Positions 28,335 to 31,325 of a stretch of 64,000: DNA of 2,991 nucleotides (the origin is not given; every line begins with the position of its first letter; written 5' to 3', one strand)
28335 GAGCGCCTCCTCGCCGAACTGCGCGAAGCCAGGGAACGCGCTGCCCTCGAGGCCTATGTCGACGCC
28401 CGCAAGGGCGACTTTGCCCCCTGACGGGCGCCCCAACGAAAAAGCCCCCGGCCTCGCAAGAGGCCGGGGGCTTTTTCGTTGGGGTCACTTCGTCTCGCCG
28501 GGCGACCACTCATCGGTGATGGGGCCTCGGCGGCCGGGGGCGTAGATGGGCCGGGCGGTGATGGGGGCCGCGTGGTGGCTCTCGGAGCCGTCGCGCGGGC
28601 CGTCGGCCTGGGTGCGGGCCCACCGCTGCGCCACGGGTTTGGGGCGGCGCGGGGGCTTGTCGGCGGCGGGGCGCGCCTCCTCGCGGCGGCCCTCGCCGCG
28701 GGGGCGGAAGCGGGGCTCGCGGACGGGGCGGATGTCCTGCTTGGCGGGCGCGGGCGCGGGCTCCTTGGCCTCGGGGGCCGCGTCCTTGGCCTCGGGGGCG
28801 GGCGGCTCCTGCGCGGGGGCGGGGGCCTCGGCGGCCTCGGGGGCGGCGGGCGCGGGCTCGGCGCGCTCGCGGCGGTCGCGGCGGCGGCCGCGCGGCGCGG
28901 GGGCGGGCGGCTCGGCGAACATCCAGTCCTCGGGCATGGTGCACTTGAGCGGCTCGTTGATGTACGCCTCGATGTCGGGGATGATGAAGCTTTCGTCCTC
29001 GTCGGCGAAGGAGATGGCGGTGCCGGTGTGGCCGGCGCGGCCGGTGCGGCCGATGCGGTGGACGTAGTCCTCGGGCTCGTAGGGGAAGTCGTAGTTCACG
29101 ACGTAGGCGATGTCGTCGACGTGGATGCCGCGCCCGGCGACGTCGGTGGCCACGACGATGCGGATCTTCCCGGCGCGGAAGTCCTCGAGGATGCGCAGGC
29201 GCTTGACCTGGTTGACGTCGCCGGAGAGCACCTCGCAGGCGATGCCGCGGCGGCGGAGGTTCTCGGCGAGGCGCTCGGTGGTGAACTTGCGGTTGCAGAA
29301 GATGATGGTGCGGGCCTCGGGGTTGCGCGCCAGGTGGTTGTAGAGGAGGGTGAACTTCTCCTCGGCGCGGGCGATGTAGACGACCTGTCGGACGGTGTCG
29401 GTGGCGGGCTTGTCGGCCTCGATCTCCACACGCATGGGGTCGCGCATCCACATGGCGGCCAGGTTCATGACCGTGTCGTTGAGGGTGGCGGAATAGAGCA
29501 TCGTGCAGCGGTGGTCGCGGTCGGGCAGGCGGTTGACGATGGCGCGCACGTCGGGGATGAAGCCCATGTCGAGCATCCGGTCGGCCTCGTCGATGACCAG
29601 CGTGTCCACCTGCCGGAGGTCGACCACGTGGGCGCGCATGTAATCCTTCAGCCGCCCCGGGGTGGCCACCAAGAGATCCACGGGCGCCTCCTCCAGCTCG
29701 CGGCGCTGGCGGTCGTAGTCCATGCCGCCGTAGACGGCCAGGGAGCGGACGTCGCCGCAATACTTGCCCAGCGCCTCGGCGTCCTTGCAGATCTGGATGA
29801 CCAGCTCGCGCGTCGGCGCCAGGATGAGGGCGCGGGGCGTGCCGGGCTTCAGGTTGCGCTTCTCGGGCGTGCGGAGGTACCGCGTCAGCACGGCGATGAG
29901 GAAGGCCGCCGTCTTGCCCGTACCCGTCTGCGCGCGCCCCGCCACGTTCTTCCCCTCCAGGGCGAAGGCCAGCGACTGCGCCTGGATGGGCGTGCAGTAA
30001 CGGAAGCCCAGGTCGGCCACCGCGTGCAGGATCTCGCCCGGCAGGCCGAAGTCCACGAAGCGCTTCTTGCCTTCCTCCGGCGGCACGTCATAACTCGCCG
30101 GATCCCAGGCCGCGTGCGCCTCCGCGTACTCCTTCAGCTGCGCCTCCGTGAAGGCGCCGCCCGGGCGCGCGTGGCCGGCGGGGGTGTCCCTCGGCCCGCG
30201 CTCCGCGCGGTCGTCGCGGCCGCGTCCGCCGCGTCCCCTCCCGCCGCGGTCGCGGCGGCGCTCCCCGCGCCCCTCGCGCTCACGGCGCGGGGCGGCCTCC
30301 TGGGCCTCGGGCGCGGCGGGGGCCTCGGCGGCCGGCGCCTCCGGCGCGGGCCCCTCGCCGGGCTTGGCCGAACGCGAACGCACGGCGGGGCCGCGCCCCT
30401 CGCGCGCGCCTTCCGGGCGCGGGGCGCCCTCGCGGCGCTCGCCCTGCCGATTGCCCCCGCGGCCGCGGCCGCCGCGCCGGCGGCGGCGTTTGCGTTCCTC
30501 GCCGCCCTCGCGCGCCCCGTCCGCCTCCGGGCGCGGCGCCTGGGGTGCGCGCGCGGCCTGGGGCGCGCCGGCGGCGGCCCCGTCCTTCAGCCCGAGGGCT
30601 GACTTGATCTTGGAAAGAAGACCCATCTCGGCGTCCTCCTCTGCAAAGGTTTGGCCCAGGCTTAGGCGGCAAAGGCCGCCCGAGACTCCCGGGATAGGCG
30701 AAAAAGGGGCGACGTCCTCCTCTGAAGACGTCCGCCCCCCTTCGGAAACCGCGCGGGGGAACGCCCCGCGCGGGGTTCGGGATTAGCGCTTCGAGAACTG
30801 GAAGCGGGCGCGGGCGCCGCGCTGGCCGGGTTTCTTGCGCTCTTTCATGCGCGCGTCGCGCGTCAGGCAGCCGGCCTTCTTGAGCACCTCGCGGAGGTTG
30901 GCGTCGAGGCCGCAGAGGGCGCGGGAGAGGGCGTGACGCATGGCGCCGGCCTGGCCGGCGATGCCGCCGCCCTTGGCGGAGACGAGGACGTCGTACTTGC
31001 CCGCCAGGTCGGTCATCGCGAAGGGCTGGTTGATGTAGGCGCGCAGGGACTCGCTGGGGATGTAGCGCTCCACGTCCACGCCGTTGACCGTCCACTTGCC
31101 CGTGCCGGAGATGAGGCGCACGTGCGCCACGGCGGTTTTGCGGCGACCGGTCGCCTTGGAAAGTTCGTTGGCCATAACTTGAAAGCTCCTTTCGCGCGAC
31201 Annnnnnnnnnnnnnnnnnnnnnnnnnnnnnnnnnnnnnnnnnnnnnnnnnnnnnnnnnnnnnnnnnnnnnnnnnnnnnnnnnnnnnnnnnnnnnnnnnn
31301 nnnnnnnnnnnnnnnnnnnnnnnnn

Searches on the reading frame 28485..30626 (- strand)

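Call 79: search_protein_families(library=ncbifam, proteins=[window:28485-30626:-], max_evalue=0.00001)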
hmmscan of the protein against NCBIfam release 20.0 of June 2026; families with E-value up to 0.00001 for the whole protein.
window:28485-30626:- (713 aa): 24 families
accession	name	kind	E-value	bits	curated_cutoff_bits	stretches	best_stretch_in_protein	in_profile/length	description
NF002340.1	PRK01297.1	equivalog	6.4e-143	476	564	1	189-557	2-369/372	ATP-dependent RNA helicase RhlB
NF003419.0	PRK04837.1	equivalog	2e-123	412.3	588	1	187-588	8-408/424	ATP-dependent RNA helicase RhlB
NF003390.0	PRK04537.1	equivalog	5.2e-121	405.5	732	1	190-587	11-403/572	ATP-dependent RNA helicase RhlB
NF053631.1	RNA_helic_CshA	equivalog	2.9e-109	365.8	646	1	190-561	1-361/434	degradosome RNA helicase CshA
NF008394.0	PRK11192.1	equivalog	1.3e-105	353.8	507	1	188-567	3-377/441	ATP-dependent RNA helicase SrmB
NF008744.0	PRK11776.1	equivalog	1e-98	331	524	1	188-564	4-369/460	ATP-dependent RNA helicase DbpA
NF007882.0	PRK10590.1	equivalog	4.3e-98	329.2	743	1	190-560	3-368/456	ATP-dependent RNA helicase RhlE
NF053711.1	RNA_heli_RhlE1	exception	1.2e-92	310.9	750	1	190-567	3-374/434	RNA helicase RhlE1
NF053636.1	DDHlcsCsdAPsy1082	equivalog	2.1e-92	310.3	890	1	189-564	4-366/512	DEAD/DEAH box helicase CsdA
NF053710.1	RNA_heli_RhlE2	exception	4.9e-89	299.4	925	1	190-656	3-461/635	RNA helicase RhlE2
NF008642.0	PRK11634.1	equivalog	4.2e-86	289.7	989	1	188-566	6-370/628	DEAD/DEAH family ATP-dependent RNA helicase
TIGR01389.1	recQ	equivalog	1.2e-19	70.2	640.2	1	308-542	96-329/591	DNA helicase RecQ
NF010337.0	PRK13766.1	equivalog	5.4e-19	67.8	610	1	422-533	351-470/781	Hef nuclease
TIGR00614.1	recQ_fam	subfamily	2.9e-17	62.6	219.8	1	429-543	217-332/470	RecQ family ATP-dependent DNA helicase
NF008279.0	PRK11057.1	equivalog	2.3e-15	56.1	1015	1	315-543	115-342/608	ATP-dependent DNA helicase RecQ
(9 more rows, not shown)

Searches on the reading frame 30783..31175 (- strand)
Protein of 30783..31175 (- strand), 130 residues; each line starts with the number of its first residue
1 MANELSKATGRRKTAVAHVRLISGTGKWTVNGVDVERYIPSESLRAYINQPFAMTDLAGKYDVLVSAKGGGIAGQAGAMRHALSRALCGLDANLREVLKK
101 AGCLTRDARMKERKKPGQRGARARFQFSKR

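Call 79: search_protein_families(library=ncbifam, proteins=[window:30783-31175:-], max_evalue=0.00001)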
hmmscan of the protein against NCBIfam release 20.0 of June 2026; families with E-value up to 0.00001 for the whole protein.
window:30783-31175:- (130 aa): 3 families
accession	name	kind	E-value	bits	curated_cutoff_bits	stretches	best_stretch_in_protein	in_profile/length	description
NF001099.0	PRK00132.1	equivalog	2.5e-50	170.1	112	1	3-130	3-130/130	30S ribosomal protein S9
NF001749.0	PRK00474.1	equivalog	2.5e-22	79.6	147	1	7-130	6-134/134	30S ribosomal protein S9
TIGR03627.1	uS9_arch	equivalog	5.2e-22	78.5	162.75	1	8-130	4-130/130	30S ribosomal protein S9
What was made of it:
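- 30783..31175 (-): rpsI (ribosomal protein S9), second gene of the operon. NCBIfam NF001099 at 170 bits, above its cut-off (call 79).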
